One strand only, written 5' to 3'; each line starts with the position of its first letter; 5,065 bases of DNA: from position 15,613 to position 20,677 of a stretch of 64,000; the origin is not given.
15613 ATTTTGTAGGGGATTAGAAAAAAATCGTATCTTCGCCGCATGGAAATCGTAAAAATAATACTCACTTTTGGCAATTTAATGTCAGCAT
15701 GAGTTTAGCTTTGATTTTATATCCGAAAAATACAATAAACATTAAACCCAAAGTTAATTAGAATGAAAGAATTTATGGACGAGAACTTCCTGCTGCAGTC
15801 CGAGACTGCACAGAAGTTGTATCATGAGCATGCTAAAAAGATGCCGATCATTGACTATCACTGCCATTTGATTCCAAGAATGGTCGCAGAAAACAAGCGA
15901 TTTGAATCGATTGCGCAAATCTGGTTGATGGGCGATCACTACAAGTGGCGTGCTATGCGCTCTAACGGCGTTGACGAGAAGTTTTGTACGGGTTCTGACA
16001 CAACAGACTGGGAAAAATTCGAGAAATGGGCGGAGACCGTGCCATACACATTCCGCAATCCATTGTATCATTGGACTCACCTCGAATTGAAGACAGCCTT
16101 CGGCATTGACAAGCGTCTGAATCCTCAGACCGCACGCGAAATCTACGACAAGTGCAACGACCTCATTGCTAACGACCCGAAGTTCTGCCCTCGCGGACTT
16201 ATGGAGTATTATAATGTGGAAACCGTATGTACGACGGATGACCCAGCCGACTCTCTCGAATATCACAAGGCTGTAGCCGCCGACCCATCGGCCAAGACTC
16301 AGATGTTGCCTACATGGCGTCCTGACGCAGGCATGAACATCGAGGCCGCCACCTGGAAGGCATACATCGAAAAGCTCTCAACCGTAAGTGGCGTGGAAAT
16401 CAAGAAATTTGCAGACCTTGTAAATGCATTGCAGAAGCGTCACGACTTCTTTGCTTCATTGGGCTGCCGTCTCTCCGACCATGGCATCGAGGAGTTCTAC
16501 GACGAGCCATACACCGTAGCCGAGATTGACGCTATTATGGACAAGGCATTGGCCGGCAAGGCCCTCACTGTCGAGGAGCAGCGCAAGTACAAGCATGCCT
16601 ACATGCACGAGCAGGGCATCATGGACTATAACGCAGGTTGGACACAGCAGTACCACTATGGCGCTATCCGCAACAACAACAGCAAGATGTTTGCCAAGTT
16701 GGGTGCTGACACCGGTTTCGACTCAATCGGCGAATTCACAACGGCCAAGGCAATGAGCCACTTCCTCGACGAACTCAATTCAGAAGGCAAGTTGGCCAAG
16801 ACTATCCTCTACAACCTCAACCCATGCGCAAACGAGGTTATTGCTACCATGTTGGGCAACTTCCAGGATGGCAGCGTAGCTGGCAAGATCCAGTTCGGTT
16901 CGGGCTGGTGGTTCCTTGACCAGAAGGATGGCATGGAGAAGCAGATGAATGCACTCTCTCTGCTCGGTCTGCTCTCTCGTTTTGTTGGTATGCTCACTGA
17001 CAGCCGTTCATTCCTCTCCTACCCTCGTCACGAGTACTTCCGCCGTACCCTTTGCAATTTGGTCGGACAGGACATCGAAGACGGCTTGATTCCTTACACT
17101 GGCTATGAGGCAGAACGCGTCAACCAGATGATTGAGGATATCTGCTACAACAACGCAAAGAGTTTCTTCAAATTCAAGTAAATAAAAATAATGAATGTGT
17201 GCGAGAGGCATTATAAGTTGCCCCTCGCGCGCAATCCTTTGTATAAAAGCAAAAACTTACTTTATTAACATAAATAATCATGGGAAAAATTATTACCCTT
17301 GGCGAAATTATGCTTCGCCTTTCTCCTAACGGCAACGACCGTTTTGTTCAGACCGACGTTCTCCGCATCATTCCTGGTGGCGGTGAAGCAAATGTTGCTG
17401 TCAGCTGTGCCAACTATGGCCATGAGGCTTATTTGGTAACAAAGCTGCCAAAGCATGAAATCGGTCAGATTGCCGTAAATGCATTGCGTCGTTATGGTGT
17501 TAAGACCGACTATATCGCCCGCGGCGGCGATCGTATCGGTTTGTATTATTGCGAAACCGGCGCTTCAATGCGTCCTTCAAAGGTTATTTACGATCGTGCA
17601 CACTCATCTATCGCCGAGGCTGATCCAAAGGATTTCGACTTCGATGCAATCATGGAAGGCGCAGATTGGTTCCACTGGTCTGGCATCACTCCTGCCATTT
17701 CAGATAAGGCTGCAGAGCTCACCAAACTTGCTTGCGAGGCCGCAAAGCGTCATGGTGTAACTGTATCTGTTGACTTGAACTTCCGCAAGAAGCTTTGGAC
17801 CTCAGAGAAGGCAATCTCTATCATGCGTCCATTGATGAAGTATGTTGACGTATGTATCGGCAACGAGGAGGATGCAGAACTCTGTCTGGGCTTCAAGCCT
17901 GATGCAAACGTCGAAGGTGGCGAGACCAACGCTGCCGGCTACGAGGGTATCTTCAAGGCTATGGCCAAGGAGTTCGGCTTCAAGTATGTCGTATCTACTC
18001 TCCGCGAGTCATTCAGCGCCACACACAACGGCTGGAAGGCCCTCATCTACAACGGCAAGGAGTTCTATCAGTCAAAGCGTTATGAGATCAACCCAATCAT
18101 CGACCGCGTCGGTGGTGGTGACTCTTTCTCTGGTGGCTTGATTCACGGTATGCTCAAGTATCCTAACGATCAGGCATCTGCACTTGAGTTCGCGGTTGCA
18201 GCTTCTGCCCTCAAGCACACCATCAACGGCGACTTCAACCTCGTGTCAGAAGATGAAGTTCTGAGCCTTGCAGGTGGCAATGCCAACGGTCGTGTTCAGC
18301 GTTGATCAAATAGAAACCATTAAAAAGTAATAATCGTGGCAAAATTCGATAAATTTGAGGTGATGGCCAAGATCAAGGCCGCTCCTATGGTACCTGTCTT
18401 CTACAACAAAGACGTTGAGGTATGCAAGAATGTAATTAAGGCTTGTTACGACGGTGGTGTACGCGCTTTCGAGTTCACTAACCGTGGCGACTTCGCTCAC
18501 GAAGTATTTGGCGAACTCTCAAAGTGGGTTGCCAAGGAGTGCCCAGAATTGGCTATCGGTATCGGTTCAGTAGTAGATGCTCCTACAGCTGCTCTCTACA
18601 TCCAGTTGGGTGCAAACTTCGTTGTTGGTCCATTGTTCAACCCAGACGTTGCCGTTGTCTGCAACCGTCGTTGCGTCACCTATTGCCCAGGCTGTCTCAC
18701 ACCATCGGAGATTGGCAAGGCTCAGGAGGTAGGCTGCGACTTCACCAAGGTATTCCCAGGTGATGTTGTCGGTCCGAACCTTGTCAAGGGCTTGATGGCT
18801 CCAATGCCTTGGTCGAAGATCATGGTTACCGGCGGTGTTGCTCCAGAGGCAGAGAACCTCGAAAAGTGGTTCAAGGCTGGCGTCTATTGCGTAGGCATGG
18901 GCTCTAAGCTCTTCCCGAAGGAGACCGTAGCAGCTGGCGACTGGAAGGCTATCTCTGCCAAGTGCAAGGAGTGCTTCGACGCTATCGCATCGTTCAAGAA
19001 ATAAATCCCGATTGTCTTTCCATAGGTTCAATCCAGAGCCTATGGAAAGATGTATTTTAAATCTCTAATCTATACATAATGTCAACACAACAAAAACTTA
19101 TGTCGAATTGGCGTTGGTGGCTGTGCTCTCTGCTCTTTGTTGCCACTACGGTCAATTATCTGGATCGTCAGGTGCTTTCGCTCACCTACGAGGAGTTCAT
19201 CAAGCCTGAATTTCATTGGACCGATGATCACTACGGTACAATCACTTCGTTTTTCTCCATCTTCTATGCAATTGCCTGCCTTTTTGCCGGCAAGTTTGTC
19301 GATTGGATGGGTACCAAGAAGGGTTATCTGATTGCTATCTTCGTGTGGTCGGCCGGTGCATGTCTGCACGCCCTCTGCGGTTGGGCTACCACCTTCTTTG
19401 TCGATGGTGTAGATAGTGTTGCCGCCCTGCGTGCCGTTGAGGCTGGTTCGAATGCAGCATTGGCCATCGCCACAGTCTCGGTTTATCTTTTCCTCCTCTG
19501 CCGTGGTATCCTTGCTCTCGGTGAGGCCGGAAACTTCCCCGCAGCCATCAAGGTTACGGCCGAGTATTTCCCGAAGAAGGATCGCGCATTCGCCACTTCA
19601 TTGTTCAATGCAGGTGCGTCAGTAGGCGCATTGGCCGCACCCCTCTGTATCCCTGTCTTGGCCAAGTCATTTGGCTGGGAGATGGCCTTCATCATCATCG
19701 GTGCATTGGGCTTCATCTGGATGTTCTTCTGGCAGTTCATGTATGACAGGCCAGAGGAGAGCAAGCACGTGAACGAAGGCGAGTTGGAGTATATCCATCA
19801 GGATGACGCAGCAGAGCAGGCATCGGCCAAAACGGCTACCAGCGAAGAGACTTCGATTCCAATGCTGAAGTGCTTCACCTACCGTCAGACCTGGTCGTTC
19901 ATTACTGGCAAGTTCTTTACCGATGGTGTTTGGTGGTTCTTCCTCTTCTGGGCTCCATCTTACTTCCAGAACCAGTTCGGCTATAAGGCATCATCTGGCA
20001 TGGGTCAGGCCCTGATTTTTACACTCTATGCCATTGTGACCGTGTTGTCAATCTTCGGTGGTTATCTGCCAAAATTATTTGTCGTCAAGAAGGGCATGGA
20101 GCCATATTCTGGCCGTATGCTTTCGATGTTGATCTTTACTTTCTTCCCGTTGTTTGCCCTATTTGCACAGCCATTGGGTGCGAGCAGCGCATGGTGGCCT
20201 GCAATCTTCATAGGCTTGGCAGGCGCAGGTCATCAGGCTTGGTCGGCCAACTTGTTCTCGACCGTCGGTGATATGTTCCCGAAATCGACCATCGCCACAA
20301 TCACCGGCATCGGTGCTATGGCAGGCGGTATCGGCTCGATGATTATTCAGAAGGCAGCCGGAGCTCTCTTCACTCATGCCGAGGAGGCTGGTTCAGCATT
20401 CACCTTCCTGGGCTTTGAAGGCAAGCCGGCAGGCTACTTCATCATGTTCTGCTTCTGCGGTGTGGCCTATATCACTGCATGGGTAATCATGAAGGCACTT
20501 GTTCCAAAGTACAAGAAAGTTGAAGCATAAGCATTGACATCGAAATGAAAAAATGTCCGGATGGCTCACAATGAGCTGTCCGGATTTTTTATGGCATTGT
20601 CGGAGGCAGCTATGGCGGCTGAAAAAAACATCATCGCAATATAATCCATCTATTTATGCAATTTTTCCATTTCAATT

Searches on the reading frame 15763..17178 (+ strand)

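Call 10: search_protein_families(library=ncbifam, proteins=[window:15763-17178:+], max_evalue=0.00001)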
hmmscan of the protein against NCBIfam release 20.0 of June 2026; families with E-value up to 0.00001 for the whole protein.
window:15763-17178:+ (472 aa): 1 family
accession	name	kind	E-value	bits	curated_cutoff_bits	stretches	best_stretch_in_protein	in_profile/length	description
NF002794.0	PRK02925.1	equivalog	1.9e-194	646.9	387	1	1-471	1-459/459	glucuronate isomerase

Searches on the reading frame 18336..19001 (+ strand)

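Call 10: search_protein_families(library=ncbifam, proteins=[window:18336-19001:+], max_evalue=0.00001)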
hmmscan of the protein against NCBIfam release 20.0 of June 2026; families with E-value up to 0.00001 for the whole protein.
window:18336-19001:+ (222 aa): 8 families
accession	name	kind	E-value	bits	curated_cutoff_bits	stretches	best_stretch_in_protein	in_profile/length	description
NF005499.0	PRK07114.1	equivalog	2.2e-110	367.7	275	1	1-222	1-222/223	bifunctional 4-hydroxy-2-oxoglutarate aldolase/2-dehydro-3-deoxy-phosphogluconate aldolase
NF005119.0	PRK06552.1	subfamily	5.8e-52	176.3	238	1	5-217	2-209/213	bifunctional 2-keto-4-hydroxyglutarate aldolase/2-keto-3-deoxy-6-phosphogluconate aldolase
TIGR01182.1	eda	subfamily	4e-41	140.6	156.05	1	12-215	4-202/204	bifunctional 4-hydroxy-2-oxoglutarate aldolase/2-dehydro-3-deoxy-phosphogluconate aldolase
NF004325.0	PRK05718.1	subfamily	8.4e-34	116.8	241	1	9-217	8-211/213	keto-hydroxyglutarate-aldolase/keto-deoxy-phosphogluconate aldolase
NF005673.0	PRK07455.1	equivalog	6.8e-32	110.4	232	1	11-217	8-209/213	bifunctional 4-hydroxy-2-oxoglutarate aldolase/2-dehydro-3-deoxy-phosphogluconate aldolase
NF004673.0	PRK06015.1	equivalog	2.4e-24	86.3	320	1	10-214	9-208/212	2-dehydro-3-deoxy-phosphogluconate aldolase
NF006600.0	PRK09140.1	subfamily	1.4e-22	80.1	207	1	32-198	27-189/210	2-dehydro-3-deoxy-6-phosphogalactonate aldolase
NF041633.1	trifunc_aldol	exception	8.2e-22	77.4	700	1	9-219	2-219/580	KHG/KDPG aldolase/sugar kinase fusion protein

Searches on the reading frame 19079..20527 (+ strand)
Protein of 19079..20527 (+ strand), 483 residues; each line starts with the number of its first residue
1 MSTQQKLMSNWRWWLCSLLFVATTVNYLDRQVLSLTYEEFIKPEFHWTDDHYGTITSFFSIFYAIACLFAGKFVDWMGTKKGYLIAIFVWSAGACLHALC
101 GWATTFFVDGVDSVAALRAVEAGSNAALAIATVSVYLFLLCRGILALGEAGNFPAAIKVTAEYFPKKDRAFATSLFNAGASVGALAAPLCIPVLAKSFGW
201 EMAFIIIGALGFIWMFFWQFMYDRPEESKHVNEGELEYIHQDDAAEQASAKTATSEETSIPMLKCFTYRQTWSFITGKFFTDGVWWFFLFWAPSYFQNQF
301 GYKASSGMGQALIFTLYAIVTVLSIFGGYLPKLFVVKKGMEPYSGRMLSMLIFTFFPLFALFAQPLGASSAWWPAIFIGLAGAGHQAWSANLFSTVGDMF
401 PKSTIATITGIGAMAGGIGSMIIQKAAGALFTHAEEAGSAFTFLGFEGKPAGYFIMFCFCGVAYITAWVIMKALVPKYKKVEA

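Call 10: search_protein_families(library=ncbifam, proteins=[window:19079-20527:+], max_evalue=0.00001)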
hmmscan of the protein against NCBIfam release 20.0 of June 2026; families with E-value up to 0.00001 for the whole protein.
window:19079-20527:+ (483 aa): 12 families
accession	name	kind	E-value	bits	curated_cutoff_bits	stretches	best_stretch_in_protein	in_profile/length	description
TIGR00893.1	2A0114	subfamily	5.9e-51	173.6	395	1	21-433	1-373/399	D-galactonate transporter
TIGR00881.1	2A0104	subfamily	3.4e-23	82.3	407.75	1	22-430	3-369/379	phosphoglycerate transporter protein PgtP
TIGR00894.1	2A0114euk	subfamily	4.4e-23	81.6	626.45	1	130-444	126-433/465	Na(+)-dependent inorganic phosphate cotransporter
TIGR00895.1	2A0115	subfamily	8.9e-15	54.5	418.55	1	127-427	98-394/398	aromatic acid/H+ symport family MFS transporter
NF008963.0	PRK12307.1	equivalog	1.6e-08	34.1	637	1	128-361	99-316/426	MFS transporter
NF008586.0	PRK11551.1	equivalog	4.3e-08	32.6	410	1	129-435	96-372/406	3-(3-hydroxy-phenyl)propionate transporter MhpT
TIGR00892.1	2A0113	subfamily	5.8e-08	31.9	586.1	1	126-459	98-421/455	monocarboxylate transporter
NF049980.1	SfMCT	equivalog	7.5e-08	31.4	320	1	39-253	26-209/378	L-lactate MFS transporter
NF003024.0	PRK03893.1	subfamily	2.2e-07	30.1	604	0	127-217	102-190/497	sialate:H+ symport family MFS transporter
NF038246.1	bile_salt_MFS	equivalog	1.5e-06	27.3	400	0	9-89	225-302/408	conjugated bile salt MFS transporter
TIGR00880.1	2_A_01_02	superfamily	4.9e-06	26.7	131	1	127-220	43-136/141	multidrug resistance protein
TIGR00891.1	2A0112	subfamily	9e-06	25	552.9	0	129-233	93-199/405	sialate:H+ symport family MFS transporter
